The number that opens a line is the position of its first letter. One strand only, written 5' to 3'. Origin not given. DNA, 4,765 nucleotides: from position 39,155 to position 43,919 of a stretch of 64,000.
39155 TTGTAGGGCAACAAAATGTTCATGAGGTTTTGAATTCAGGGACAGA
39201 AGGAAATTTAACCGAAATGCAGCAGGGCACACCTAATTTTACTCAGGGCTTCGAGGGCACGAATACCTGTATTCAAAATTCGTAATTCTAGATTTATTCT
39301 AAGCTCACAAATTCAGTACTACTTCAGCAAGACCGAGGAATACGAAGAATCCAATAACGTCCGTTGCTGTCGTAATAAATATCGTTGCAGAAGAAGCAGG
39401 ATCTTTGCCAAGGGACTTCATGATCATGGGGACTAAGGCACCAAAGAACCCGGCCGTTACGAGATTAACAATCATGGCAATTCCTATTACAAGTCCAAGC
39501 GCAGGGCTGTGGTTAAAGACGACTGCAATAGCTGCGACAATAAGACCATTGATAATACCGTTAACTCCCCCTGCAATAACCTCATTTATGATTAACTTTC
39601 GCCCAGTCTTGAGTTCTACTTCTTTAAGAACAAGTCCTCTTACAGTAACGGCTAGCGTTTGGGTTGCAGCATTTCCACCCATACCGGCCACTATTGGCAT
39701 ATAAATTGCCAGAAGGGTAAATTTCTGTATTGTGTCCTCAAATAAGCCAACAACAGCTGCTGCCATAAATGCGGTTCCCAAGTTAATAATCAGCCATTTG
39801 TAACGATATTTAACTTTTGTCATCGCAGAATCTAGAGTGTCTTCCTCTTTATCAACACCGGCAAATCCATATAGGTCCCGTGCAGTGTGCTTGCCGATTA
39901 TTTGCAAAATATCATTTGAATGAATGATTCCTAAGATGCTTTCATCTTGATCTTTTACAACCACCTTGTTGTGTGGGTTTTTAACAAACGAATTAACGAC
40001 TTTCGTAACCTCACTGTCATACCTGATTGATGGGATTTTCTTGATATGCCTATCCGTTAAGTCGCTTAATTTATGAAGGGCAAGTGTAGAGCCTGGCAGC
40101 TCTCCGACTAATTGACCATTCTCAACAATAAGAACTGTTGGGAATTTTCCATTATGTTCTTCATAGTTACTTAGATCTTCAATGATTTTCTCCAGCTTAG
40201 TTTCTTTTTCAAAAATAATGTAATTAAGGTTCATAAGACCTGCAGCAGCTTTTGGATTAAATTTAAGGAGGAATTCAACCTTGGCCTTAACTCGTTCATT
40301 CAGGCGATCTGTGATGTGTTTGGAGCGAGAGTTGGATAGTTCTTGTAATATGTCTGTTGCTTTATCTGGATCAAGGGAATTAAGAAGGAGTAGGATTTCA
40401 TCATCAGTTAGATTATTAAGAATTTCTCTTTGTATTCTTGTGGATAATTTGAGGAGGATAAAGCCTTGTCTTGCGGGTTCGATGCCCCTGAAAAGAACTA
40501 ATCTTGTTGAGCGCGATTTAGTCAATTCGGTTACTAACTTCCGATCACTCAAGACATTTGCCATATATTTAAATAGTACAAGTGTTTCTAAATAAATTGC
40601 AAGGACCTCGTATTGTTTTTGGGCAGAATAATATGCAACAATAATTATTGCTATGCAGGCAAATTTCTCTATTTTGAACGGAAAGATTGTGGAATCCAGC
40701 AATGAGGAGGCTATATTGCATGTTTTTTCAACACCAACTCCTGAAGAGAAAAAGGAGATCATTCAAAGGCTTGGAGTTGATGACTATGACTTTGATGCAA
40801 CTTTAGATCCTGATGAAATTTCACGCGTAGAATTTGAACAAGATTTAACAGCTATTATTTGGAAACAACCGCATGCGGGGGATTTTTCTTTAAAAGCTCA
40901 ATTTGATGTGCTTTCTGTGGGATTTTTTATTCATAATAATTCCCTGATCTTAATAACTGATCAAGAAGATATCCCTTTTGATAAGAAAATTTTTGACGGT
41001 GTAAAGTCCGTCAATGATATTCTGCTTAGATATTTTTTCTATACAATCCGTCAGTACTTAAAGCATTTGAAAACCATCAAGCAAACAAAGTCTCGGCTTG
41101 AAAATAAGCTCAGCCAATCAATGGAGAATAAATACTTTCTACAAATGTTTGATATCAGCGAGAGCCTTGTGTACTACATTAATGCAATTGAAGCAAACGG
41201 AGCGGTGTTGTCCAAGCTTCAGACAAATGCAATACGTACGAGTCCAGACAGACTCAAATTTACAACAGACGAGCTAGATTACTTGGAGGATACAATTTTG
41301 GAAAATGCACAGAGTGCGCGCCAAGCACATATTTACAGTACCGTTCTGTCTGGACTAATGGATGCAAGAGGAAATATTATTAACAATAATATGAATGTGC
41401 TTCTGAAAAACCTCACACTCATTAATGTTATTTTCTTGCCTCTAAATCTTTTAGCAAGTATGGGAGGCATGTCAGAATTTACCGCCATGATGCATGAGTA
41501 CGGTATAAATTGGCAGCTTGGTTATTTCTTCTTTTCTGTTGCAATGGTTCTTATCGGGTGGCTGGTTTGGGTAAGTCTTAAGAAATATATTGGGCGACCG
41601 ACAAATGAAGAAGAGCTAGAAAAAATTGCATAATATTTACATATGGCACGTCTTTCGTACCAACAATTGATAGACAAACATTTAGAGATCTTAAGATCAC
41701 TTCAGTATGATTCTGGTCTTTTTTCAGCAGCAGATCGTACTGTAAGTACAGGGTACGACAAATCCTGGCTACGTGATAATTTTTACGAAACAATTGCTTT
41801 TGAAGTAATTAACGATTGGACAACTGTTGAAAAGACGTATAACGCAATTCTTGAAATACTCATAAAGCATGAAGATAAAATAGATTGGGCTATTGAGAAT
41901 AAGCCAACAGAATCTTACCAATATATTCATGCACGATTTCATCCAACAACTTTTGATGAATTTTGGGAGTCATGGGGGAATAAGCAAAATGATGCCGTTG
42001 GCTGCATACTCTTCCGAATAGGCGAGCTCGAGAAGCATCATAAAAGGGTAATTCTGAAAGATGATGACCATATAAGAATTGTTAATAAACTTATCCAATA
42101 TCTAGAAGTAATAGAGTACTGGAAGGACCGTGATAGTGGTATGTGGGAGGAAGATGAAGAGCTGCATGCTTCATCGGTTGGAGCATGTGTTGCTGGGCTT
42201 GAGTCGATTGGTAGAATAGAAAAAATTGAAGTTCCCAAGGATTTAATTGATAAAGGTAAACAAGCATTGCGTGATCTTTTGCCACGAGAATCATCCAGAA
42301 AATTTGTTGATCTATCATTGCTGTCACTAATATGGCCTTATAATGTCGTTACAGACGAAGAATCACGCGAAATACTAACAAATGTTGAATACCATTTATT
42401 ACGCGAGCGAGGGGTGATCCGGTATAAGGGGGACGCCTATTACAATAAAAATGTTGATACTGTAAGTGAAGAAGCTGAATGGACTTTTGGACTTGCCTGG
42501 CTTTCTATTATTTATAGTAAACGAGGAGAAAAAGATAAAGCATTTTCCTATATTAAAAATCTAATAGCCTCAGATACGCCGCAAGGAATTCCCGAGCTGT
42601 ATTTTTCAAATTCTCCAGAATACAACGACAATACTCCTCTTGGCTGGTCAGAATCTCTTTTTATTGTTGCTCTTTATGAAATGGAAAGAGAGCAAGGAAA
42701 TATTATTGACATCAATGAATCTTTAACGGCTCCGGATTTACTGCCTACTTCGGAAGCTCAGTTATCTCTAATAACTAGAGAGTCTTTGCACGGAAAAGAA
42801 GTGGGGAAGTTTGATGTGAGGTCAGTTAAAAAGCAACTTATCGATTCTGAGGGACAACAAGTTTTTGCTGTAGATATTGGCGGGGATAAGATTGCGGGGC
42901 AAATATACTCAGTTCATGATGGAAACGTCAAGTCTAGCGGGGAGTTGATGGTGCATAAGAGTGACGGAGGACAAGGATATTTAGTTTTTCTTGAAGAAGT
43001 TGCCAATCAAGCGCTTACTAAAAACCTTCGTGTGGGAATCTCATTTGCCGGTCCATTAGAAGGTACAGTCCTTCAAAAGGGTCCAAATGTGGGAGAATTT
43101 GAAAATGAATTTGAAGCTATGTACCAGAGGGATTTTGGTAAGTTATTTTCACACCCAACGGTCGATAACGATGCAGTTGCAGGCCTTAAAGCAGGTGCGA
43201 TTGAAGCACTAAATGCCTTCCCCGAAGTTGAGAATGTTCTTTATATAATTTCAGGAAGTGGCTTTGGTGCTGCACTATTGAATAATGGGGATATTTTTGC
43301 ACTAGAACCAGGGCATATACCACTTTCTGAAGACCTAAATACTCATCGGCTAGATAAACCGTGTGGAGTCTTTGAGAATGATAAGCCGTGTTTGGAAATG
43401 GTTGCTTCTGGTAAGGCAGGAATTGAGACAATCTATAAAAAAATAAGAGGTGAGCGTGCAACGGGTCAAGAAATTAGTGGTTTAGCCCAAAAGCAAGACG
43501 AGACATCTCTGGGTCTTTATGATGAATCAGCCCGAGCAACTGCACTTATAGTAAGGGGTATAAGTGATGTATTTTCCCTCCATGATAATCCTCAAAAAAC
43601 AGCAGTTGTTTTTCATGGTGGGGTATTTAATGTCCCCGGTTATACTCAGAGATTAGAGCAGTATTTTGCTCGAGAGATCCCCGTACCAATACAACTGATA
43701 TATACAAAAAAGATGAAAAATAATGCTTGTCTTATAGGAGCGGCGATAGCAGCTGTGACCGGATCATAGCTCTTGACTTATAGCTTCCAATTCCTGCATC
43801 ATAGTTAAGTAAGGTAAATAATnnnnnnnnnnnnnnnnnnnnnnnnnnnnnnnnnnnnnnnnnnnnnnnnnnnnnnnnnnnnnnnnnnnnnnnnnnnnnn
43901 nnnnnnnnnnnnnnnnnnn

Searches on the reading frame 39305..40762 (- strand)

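Call 79: search_protein_families(library=ncbifam, proteins=[window:39305-40762:-], max_evalue=0.00001)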
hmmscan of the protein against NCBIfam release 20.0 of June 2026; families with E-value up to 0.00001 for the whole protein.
window:39305-40762:- (485 aa): 1 family
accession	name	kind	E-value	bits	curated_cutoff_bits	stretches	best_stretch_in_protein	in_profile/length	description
TIGR00400.1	mgtE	equivalog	1.3e-56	192.2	232.75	1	104-484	64-448/450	magnesium transporter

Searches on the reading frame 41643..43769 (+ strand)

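Call 79: search_protein_families(library=ncbifam, proteins=[window:41643-43769:+], max_evalue=0.00001)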
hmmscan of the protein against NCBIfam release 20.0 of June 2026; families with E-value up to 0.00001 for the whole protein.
window:41643-43769:+ (708 aa): 4 families
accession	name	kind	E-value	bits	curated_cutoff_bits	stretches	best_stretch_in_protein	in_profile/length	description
NF003461.0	PRK05082.1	subfamily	4.4e-13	49.3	283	1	406-704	2-286/291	N-acetylmannosamine kinase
NF047821.1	NactlManKinNanK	equivalog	4.2e-12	46.2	450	1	407-704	3-286/288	N-acetylmannosamine kinase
NF041084.1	trehalase_H1_Arch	equivalog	4.7e-07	28.8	820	1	140-347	354-570/570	alpha,alpha-trehalase TreH1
NF009835.0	PRK13310.1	equivalog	4.2e-06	26.3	380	1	410-678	5-272/303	N-acetylglucosamine kinase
